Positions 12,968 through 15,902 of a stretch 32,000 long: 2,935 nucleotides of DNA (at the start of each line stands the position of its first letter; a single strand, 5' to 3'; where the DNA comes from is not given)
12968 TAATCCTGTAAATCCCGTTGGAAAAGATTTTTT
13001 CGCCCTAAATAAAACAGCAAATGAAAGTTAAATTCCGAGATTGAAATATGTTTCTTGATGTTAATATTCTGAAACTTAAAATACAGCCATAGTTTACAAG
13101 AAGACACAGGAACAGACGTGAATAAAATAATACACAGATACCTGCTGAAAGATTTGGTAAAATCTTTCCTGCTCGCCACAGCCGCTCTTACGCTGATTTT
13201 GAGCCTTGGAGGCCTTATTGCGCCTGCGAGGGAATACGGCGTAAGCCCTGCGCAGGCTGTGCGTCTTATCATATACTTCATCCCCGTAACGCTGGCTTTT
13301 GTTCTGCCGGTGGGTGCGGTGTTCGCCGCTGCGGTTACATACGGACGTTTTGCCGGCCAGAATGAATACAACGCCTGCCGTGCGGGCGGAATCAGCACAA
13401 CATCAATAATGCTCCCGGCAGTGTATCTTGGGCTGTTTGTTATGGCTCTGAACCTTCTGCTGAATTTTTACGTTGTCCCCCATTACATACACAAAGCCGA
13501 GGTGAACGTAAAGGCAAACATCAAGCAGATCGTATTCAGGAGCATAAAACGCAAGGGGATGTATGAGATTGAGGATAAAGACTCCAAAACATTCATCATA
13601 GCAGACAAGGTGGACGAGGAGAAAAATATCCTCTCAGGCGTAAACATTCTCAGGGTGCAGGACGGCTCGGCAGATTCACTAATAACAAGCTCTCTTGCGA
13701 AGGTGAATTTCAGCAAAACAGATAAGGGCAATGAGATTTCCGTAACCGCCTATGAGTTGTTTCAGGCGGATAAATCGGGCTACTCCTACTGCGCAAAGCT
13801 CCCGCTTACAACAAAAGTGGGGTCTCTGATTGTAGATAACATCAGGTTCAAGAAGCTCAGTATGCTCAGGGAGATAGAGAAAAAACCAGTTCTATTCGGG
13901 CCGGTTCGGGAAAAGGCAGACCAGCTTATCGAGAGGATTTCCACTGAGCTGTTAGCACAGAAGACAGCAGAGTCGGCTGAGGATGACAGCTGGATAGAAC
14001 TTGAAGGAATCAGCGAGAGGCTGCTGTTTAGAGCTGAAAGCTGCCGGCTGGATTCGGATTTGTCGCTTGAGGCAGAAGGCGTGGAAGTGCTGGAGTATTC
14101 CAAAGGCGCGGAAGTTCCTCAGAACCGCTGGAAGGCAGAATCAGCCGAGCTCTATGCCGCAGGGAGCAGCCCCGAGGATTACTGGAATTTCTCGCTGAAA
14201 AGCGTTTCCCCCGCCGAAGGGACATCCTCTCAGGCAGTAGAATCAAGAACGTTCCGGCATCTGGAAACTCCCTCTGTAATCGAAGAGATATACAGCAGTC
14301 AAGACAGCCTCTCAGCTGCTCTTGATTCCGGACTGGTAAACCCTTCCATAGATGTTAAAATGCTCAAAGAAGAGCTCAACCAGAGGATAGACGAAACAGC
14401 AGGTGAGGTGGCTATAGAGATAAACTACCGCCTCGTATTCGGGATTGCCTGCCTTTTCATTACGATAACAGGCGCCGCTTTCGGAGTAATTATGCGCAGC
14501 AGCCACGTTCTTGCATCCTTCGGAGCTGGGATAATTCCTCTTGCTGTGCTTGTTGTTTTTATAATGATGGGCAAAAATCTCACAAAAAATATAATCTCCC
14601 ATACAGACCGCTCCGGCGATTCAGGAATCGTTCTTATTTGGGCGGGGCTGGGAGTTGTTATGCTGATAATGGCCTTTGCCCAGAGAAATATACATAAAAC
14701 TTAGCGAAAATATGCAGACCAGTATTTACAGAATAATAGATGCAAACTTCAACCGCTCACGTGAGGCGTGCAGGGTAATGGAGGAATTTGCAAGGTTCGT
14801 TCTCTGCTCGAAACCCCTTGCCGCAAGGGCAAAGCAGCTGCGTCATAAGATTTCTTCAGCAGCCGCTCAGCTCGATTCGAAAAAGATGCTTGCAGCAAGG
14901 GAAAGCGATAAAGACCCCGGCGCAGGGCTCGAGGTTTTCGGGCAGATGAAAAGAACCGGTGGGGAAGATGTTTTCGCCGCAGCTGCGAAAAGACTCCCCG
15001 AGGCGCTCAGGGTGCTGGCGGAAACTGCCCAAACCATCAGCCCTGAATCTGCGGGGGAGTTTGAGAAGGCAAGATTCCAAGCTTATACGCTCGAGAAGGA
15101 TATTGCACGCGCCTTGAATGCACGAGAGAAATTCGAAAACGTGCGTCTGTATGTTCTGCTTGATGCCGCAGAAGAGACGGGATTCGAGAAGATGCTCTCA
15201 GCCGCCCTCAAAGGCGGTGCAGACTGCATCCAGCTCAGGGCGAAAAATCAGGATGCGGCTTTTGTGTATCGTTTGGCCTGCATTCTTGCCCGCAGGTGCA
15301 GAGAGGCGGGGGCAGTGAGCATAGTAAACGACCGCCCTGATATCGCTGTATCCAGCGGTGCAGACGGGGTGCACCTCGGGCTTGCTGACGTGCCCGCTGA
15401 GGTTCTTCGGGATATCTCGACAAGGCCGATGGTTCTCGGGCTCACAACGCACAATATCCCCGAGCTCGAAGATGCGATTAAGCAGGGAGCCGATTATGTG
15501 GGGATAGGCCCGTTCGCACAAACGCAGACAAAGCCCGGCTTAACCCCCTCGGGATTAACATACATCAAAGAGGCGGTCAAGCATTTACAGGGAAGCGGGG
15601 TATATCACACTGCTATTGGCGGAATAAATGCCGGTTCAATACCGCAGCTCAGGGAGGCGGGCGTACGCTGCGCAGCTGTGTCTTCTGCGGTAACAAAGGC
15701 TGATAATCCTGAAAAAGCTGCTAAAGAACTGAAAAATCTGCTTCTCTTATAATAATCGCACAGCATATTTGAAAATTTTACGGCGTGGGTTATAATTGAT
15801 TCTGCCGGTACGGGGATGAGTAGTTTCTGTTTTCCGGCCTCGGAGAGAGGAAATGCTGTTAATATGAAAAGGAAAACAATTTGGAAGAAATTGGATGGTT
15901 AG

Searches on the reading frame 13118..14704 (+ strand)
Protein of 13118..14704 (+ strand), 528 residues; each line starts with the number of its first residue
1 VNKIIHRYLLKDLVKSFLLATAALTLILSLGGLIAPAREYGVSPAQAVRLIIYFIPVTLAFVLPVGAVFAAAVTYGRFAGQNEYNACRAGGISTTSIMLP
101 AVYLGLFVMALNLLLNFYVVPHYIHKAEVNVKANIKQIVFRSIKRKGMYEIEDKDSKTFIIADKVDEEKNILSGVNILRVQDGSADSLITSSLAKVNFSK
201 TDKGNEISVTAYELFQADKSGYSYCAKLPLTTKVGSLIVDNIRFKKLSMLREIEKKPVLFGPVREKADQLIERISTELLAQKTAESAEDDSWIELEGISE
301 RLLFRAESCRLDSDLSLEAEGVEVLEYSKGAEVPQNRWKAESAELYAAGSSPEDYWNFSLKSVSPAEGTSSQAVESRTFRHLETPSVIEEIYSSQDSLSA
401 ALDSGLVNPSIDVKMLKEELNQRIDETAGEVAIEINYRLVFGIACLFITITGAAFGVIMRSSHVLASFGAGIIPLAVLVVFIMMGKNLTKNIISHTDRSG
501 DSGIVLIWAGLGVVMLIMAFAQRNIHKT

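Call 10: search_protein_families(library=pfam, proteins=[window:13118-14704:+])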
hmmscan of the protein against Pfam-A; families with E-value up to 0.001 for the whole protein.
window:13118-14704:+ (528 aa): 1 family
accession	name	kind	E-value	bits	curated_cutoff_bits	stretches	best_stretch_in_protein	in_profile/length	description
PF03739.19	LptF_LptG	-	5e-46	157.8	27.9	2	7-220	1-213/353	Lipopolysaccharide export system permease LptF/LptG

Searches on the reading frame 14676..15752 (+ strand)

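Call 10: search_protein_families(library=pfam, proteins=[window:14676-15752:+])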
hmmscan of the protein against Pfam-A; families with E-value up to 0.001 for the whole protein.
window:14676-15752:+ (358 aa): 2 families
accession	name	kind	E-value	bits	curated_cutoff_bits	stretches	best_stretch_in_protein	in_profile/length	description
PF02581.23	TMP-TENI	-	4.2e-47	160.3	27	1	159-339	2-180/180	Thiamine monophosphate synthase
PF17792.6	ThiD2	-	3.6e-33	115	23.5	1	19-141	1-123/124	ThiD2 family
